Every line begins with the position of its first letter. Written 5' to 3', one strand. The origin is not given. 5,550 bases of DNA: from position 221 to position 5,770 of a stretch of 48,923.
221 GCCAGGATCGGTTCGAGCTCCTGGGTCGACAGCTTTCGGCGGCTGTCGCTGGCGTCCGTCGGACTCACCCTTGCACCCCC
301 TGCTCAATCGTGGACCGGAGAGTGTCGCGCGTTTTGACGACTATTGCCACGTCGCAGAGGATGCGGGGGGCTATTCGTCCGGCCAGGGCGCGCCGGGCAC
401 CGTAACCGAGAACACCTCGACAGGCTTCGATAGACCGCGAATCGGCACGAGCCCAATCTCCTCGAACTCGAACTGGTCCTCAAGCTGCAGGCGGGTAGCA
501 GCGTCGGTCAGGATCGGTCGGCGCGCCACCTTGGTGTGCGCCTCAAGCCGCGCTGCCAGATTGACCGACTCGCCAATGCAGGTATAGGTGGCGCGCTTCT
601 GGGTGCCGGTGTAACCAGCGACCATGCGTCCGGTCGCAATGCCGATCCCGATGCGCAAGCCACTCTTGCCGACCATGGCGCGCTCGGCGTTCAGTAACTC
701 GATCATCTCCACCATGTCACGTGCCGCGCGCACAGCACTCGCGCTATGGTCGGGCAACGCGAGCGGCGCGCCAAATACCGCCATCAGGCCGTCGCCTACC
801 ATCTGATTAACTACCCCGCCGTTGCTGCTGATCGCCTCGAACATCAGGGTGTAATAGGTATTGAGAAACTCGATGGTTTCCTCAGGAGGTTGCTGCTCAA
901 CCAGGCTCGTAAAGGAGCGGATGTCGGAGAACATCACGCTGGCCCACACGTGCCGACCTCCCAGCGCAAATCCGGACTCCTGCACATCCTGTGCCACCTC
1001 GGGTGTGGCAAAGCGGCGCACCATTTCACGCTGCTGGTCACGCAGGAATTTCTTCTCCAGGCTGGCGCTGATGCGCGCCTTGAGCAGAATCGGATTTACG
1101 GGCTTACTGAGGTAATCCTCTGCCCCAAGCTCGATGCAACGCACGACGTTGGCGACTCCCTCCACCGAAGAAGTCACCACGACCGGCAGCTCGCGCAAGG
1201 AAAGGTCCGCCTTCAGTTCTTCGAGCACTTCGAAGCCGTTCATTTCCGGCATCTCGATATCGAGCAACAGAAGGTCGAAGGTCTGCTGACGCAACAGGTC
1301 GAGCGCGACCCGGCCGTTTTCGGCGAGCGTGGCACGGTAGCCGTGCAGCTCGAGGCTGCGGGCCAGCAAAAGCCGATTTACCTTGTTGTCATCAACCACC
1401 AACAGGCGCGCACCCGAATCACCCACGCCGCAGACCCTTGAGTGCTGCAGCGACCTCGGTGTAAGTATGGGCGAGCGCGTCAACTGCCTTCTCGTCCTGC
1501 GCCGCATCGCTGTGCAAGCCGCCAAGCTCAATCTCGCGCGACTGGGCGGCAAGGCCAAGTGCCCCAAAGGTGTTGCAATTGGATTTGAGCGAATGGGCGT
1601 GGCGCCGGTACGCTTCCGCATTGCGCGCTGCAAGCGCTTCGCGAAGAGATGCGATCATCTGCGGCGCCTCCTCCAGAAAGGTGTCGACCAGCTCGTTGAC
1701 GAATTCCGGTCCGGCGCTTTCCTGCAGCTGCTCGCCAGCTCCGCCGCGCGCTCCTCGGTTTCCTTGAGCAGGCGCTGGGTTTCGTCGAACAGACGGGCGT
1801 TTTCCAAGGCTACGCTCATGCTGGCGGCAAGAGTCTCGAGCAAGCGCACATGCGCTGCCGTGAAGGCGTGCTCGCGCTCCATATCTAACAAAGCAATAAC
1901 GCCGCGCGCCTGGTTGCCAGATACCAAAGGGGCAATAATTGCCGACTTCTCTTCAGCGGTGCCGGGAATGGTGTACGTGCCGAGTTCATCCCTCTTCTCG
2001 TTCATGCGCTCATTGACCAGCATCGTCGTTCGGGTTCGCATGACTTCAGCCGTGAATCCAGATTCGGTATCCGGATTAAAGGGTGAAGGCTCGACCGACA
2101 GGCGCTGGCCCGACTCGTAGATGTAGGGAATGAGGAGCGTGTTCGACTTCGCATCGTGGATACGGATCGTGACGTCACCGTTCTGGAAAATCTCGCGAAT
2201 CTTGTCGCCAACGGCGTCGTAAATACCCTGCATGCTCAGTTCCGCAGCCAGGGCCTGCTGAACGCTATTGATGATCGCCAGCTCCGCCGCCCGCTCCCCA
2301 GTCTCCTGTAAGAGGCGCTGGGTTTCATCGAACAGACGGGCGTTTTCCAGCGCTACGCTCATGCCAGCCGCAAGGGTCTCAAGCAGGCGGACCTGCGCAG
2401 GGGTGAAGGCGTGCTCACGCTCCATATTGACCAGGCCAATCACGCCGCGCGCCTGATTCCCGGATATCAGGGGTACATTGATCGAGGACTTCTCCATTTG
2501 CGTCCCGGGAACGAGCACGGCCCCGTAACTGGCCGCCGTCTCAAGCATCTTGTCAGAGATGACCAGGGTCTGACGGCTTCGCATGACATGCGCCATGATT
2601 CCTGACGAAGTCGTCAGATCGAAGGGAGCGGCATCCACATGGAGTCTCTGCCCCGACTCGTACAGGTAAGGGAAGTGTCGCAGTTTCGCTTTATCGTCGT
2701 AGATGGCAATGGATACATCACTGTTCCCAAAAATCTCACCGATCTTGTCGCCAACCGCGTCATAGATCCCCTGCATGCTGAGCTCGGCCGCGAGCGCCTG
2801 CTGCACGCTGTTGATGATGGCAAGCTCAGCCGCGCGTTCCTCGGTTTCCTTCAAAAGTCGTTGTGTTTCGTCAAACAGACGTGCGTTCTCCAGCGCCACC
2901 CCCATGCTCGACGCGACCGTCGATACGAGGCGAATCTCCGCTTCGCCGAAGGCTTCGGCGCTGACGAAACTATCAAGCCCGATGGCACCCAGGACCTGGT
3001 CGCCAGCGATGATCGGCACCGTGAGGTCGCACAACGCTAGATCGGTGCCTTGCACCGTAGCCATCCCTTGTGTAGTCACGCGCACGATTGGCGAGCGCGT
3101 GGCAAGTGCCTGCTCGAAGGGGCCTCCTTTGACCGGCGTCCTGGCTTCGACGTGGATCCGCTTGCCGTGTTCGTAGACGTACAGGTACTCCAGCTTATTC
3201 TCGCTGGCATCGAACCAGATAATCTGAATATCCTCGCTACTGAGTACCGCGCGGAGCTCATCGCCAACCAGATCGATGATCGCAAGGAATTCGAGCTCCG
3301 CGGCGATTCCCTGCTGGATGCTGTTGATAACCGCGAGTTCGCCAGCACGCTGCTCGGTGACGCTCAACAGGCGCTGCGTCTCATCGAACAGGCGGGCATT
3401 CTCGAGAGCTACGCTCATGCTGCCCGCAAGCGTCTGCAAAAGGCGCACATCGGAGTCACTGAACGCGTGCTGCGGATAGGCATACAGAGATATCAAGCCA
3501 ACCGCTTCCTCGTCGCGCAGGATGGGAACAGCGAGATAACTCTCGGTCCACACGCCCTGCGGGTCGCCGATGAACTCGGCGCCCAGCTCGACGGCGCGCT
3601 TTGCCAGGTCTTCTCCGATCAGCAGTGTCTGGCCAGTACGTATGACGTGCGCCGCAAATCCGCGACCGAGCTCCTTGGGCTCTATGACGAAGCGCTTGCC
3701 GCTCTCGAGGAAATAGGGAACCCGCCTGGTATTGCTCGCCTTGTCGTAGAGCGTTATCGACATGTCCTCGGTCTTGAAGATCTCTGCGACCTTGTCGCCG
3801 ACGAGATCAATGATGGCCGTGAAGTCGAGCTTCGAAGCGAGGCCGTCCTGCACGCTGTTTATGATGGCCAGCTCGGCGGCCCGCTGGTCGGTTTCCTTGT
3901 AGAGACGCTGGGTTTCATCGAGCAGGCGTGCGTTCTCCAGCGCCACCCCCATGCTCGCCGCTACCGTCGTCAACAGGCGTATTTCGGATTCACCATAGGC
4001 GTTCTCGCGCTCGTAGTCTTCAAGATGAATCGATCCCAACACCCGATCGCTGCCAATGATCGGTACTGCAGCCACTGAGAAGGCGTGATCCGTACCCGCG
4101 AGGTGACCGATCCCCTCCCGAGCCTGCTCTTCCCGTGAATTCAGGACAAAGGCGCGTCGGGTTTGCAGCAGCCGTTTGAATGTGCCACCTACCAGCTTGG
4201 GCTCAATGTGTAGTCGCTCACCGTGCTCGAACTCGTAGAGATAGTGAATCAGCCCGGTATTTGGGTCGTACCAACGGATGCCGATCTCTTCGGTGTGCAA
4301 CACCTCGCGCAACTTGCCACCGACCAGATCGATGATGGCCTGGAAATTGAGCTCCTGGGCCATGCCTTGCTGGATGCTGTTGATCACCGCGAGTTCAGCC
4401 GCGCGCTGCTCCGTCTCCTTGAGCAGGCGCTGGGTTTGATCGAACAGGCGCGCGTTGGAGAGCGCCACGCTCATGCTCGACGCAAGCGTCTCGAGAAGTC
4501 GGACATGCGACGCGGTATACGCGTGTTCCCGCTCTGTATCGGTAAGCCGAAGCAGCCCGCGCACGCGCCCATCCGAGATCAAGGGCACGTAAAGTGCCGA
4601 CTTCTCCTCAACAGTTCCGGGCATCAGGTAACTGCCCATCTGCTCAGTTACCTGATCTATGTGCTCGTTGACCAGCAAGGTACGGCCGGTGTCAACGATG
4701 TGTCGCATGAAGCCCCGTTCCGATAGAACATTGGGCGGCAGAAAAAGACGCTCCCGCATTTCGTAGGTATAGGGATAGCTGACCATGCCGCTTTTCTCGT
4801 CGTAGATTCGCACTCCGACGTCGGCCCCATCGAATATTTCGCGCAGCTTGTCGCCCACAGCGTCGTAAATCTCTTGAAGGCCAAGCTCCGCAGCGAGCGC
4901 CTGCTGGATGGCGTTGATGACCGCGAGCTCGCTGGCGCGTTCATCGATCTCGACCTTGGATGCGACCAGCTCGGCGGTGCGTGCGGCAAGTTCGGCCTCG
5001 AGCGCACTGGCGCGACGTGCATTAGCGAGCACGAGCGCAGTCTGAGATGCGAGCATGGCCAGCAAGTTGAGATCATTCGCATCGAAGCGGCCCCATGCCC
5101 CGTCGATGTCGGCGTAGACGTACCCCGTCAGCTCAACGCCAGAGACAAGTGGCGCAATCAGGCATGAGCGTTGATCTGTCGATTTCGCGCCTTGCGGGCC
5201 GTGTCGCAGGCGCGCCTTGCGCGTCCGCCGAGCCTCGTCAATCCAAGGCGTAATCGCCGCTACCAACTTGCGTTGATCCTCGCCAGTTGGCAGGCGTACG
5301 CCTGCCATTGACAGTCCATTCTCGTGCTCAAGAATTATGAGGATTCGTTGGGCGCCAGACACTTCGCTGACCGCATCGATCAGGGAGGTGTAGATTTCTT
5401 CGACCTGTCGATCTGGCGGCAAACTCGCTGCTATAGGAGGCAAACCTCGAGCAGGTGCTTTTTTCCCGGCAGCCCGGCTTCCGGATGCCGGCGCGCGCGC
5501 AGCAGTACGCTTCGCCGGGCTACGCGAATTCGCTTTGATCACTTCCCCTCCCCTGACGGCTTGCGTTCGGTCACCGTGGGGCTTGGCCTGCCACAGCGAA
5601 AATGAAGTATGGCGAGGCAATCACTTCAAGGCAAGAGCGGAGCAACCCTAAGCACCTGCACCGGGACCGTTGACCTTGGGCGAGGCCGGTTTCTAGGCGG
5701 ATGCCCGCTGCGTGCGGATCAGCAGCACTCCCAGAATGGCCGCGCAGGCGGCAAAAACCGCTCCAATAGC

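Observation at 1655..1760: One-nucleotide frame change separates the GAF array from its Hpt domain (frameshift, pseudogene or recoding)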

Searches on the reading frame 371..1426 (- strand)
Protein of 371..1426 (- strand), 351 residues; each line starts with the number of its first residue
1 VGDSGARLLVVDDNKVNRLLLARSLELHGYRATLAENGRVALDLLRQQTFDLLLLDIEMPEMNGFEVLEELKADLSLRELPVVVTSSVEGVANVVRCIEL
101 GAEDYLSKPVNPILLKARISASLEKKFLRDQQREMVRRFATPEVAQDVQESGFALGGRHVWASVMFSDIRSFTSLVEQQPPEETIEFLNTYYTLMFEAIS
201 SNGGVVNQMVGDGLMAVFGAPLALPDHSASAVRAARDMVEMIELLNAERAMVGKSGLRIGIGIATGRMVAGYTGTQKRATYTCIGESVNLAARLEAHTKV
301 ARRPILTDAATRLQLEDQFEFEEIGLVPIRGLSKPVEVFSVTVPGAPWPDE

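Call 5: search_protein_families(library=pfam, proteins=[window:371-1426:-], max_evalue=0.01)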
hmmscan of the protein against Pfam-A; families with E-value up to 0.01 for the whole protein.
window:371-1426:- (351 aa): 3 families
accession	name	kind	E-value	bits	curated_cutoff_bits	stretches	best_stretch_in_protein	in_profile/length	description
PF00072.30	Response_reg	-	1.9e-27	96.1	30.2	1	9-119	2-110/111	Response regulator receiver domain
PF00211.25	Guanylate_cyc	-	2.6e-25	89.5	21.9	1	162-339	9-179/183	Adenylate and Guanylate cyclase catalytic domain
PF20274.4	cREC_REC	-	0.0083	17.2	27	0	9-98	3-86/88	Cyclic-phosphate processing Receiver domain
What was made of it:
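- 371..1426 (-): Intact REC-class III nucleotidyl cyclase gene. Its GTG start overlaps the Hpt stop by 8 nt (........), as in orthologues. Pfam Response_reg plus Guanylate_cyc (call 5).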

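Call 16: find_related_loci(query=window:371-1426:-, collection=genome_contigs, flank=10000)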
Query window:371-1426:- (351 aa) in genome_contigs; peptide patterns used: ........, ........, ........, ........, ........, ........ (x = any residue, [..] = any of these).
600 stretches matched a pattern (row limit reached: there are more); 597 encode a relative of the query (tblastn E <= 1e-3); the best 80 are kept; 80 distinct loci.
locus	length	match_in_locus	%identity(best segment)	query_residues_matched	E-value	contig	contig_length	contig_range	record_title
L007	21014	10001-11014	74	4-341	7e-167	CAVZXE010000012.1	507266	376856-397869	MAG: uncultured bacterium isolate MFD04716.bin.1.136 genome assembly, contig: contig_13636, whole genome shotgun sequenc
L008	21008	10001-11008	73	6-341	3e-166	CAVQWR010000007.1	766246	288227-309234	MAG: uncultured beta proteobacterium isolate MFD01872.bin.2.235 genome assembly, contig: contig_69766, whole genome shot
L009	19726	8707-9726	72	6-345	7e-162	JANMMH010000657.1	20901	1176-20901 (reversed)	MAG: Rubrivivax sp. isolate OTE_58_metabat_536 OTE_58_k141_4845706, whole genome shotgun sequence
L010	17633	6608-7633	70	6-347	3e-160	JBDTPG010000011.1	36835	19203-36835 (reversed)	MAG: Caldimonas sp. isolate cluster3_bin.193 NODE_3086_length_36835_cov_62.951822, whole genome shotgun sequence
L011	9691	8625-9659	70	3-348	5e-160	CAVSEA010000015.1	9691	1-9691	MAG: uncultured beta proteobacterium isolate MFD02134.bin.2.183 genome assembly, contig: contig_23676, whole genome shot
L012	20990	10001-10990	71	6-335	3e-159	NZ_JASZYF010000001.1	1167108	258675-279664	Variovorax gracilis strain J22R24 L61001_1, whole genome shotgun sequence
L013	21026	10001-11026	69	2-343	2e-158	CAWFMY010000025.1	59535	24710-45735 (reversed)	MAG: uncultured beta proteobacterium isolate MFD02134.bin.2.173 genome assembly, contig: contig_32898, whole genome shot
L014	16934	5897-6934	69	5-350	1e-157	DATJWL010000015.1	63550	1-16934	MAG TPA_asm: Casimicrobiaceae bacterium isolate SMAG_U15098 k141_10434, whole genome shotgun sequence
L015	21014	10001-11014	70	6-344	4e-157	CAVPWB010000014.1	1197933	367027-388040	MAG: uncultured proteobacterium isolate MFD00392.bin.1.331 genome assembly, contig: contig_7018, whole genome shotgun se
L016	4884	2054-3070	69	4-342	4e-160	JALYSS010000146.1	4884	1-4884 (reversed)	MAG: Pseudomonadota bacterium isolate LIV bin10 SD1460-62_k127_221882, whole genome shotgun sequence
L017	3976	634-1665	69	7-348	2e-162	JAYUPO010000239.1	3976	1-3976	MAG: Burkholderiales bacterium isolate GL109_DN_concoct_84 GL109_DN_concoct_84_238, whole genome shotgun sequence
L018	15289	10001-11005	72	6-341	2e-157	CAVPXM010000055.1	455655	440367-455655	MAG: uncultured Nitrososphaerales archaeon isolate MFD10007.bin.1.217 genome assembly, contig: contig_4664, whole genome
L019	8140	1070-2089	70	1-340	2e-156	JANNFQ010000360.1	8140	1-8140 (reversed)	MAG: Acidimicrobiaceae bacterium isolate OTE_75_metabat_281 OTE_75_k141_3374609, whole genome shotgun sequence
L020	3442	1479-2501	69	1-341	2e-161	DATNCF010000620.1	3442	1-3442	MAG TPA_asm: Burkholderiales bacterium isolate SMAG_U11207 k141_3099071, whole genome shotgun sequence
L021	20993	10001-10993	70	1-331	7e-155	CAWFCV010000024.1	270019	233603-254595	MAG: uncultured beta proteobacterium isolate MFD04651.bin.2.15 genome assembly, contig: contig_4416, whole genome shotgu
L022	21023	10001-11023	67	1-341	6e-152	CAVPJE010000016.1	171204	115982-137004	MAG: uncultured beta proteobacterium isolate MFD00032.bin.2.155 genome assembly, contig: contig_58099, whole genome shot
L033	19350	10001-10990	61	14-343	3e-141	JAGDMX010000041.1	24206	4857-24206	MAG: Chloroflexota bacterium isolate CTSoil_045 scaffold_3661, whole genome shotgun sequence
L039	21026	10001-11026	70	1-342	2e-159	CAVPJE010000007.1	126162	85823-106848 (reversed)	MAG: uncultured beta proteobacterium isolate MFD00032.bin.2.155 genome assembly, contig: contig_24007, whole genome shot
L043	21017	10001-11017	70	6-345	1e-157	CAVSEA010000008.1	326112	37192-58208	MAG: uncultured beta proteobacterium isolate MFD02134.bin.2.183 genome assembly, contig: contig_13468, whole genome shot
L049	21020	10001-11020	71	5-345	1e-158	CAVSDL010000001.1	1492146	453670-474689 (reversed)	MAG: uncultured beta proteobacterium isolate MFD02134.bin.1.210 genome assembly, contig: contig_1035, whole genome shotg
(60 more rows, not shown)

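Call 37: search_protein_families(library=pfam, proteins=[L049:1175-9640:+, L012:4225-9597:+, L007:4913-9598:+], max_evalue=0.00001)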
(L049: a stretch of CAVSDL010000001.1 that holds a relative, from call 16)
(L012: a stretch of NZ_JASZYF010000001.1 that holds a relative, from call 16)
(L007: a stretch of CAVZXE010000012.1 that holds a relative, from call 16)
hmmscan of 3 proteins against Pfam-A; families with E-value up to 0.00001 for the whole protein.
L049:1175-9640:+ (2822 aa): 9 families
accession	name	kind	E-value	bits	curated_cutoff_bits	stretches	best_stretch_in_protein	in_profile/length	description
PF13185.12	GAF_2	-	2.4e-147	484.8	28.6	9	2151-2286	2-136/136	GAF domain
PF01590.32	GAF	-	8.8e-108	356.8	22.4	10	1984-2121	1-133/133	GAF domain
PF13492.12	GAF_3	-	1.5e-76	255.4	27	4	1987-2123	4-129/129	GAF domain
PF00072.30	Response_reg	-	4.3e-46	156.1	30.2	2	2700-2812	1-110/111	Response regulator receiver domain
PF15714.11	SpoVT_C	-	5.5e-32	111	27.5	0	810-892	45-125/128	Stage V sporulation protein T C-terminal, transcription factor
PF02518.31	HATPase_c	-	7.6e-27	94.4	26.4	1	2419-2533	1-108/111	Histidine kinase-, DNA gyrase B-, and HSP90-like ATPase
PF00512.31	HisKA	-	5.7e-22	78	26.9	1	2307-2372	1-66/66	His Kinase A (phospho-acceptor) domain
PF11849.14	DUF3369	-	5.9e-13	49.9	27.2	0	1921-1961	127-167/168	Domain of unknown function (DUF3369)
PF13424.12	TPR_12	-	8.3e-10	39.2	30.1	1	314-382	4-75/77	Tetratricopeptide repeat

L012:4225-9597:+ (1791 aa): 8 families
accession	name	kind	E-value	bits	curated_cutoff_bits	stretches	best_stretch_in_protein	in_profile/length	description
PF01590.32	GAF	-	4.9e-83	276.7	22.4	7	768-908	1-133/133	GAF domain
PF13185.12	GAF_2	-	5e-79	263.6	28.6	6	597-737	3-136/136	GAF domain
PF13492.12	GAF_3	-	6.5e-53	179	27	2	61-186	4-129/129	GAF domain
PF00072.30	Response_reg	-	2e-45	153.9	30.2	2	1670-1782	1-110/111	Response regulator receiver domain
PF02518.31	HATPase_c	-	1.1e-27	97.1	26.4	1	1388-1503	1-109/111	Histidine kinase-, DNA gyrase B-, and HSP90-like ATPase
PF00512.31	HisKA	-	6.2e-22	77.9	26.9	1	1276-1341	1-66/66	His Kinase A (phospho-acceptor) domain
PF11849.14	DUF3369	-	2e-14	54.6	27.2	0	873-916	125-167/168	Domain of unknown function (DUF3369)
PF15714.11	SpoVT_C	-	5.1e-13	49.7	27.5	0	283-363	47-125/128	Stage V sporulation protein T C-terminal, transcription factor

L007:4913-9598:+ (1562 aa): 8 families
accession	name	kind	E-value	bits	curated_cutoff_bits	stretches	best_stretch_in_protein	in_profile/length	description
PF01590.32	GAF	-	2.1e-66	222.9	22.4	5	541-679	2-133/133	GAF domain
PF13185.12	GAF_2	-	2.8e-66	222.3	28.6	5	369-509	2-136/136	GAF domain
PF00072.30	Response_reg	-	2.5e-45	153.6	30.2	2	1441-1553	1-110/111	Response regulator receiver domain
PF13492.12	GAF_3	-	3.3e-41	141.2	27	2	378-510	9-129/129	GAF domain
PF02518.31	HATPase_c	-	9.4e-29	100.5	26.4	1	1153-1269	1-109/111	Histidine kinase-, DNA gyrase B-, and HSP90-like ATPase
PF00512.31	HisKA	-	1.2e-22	80.1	26.9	1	1041-1106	1-66/66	His Kinase A (phospho-acceptor) domain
PF11849.14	DUF3369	-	1.8e-08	35.3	27.2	0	824-852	139-167/168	Domain of unknown function (DUF3369)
PF15714.11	SpoVT_C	-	8.3e-06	26.3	27.5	0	286-337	74-125/128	Stage V sporulation protein T C-terminal, transcription factor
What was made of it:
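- Complete kinases L012, L007 and L049 all end in HisKA-HATPase-REC-REC (call 37).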

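Call 38: list_cluster_members(proteins=[P0001, window:374-1426:-])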
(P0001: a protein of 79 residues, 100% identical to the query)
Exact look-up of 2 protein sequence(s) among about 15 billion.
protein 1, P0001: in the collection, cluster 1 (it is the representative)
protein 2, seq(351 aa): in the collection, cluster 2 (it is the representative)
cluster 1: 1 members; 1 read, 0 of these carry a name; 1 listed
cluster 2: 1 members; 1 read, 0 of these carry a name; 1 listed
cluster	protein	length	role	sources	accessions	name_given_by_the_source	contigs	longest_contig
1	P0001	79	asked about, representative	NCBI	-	-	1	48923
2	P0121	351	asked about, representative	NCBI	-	-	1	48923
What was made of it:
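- Tried and rejected: Cluster look-up shows both are singletons (call 38).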

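Call 40: find_encoding_contigs(protein=P0121, flank=3000, max_places=3)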
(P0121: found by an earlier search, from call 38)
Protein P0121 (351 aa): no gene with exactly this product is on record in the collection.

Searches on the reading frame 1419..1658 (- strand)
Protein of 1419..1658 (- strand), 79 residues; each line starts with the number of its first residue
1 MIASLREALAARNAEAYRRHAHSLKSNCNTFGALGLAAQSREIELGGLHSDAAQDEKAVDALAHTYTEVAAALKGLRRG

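Call 5: search_protein_families(library=pfam, proteins=[window:1422-1658:-], max_evalue=0.01)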
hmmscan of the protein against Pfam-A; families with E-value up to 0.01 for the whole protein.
seq(79 aa): 1 family
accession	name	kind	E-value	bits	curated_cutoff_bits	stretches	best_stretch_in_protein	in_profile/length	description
PF01627.28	Hpt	-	5e-08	33.5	24.6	1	2-71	14-83/84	Hpt domain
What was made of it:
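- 1419..1658 (-): 79-aa ORF equal to Hpt residues 37-115. It contains the phospho-accepting His in the HSLKSN motif and starts at a conserved internal Met. Pfam Hpt 33.5 bits, profile positions 14-83 (call 5).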

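Call 7: find_encoding_contigs(protein=window:1419-1658:-, flank=10000, max_places=10)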
Protein window:1419-1658:- (79 aa): no gene with exactly this product is on record in the collection.
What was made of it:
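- Tried and rejected: Exact look-up of the 79-aa ORF and the cyclase in public assemblies, to find the source record or a second assembly: nothing on record (calls 7, 40).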

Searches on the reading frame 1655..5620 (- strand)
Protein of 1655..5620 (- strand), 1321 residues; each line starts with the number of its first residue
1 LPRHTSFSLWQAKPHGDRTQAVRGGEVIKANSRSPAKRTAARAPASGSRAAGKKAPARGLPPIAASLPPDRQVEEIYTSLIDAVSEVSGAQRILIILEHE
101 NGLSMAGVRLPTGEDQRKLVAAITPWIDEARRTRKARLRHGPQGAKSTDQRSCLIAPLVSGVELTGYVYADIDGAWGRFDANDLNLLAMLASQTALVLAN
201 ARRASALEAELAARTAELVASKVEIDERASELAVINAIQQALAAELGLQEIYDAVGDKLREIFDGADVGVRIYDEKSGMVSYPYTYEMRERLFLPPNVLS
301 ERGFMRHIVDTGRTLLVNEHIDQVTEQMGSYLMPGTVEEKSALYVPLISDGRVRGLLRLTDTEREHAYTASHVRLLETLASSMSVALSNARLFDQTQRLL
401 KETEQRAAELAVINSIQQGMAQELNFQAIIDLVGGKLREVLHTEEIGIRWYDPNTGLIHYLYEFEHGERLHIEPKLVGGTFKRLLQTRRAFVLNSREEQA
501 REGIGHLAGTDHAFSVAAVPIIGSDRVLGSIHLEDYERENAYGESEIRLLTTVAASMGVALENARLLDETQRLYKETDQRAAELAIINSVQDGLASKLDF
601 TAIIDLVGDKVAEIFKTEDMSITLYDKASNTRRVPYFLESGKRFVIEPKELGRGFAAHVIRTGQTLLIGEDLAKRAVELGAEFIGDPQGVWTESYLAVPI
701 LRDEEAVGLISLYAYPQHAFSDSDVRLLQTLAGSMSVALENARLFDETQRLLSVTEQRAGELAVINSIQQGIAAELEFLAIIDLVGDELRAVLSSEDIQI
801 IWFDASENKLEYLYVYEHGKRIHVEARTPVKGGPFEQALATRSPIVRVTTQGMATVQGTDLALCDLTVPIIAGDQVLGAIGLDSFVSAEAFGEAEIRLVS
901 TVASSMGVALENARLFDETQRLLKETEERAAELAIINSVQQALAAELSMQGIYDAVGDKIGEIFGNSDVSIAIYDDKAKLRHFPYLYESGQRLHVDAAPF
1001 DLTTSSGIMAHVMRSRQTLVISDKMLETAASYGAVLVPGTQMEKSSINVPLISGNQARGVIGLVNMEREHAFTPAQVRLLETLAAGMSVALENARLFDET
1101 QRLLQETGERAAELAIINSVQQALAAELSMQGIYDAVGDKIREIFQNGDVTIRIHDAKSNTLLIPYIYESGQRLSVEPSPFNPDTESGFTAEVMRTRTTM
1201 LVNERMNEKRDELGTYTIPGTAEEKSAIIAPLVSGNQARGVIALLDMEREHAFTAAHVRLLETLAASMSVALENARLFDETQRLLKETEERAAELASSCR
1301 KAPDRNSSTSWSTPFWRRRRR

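Call 5: search_protein_families(library=pfam, proteins=[window:1655-5620:-], max_evalue=0.01)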
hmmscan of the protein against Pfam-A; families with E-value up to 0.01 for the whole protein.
window:1655-5620:- (1321 aa): 6 families
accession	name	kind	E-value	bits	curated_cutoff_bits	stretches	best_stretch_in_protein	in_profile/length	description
PF13185.12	GAF_2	-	6.2e-96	318.3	28.6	7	246-387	2-135/136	GAF domain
PF01590.32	GAF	-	1.1e-68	230.3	22.4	7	601-739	3-133/133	GAF domain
PF13492.12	GAF_3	-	2.9e-46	157.5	27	6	1224-1274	80-129/129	GAF domain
PF15714.11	SpoVT_C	-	4.4e-22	79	27.5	2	474-559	42-125/128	Stage V sporulation protein T C-terminal, transcription factor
PF11849.14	DUF3369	-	2.9e-11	44.4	27.2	0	1048-1099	118-167/168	Domain of unknown function (DUF3369)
PF10684.14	BDM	-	2.5e-05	25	32.9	0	227-248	9-30/71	Putative biofilm-dependent modulation protein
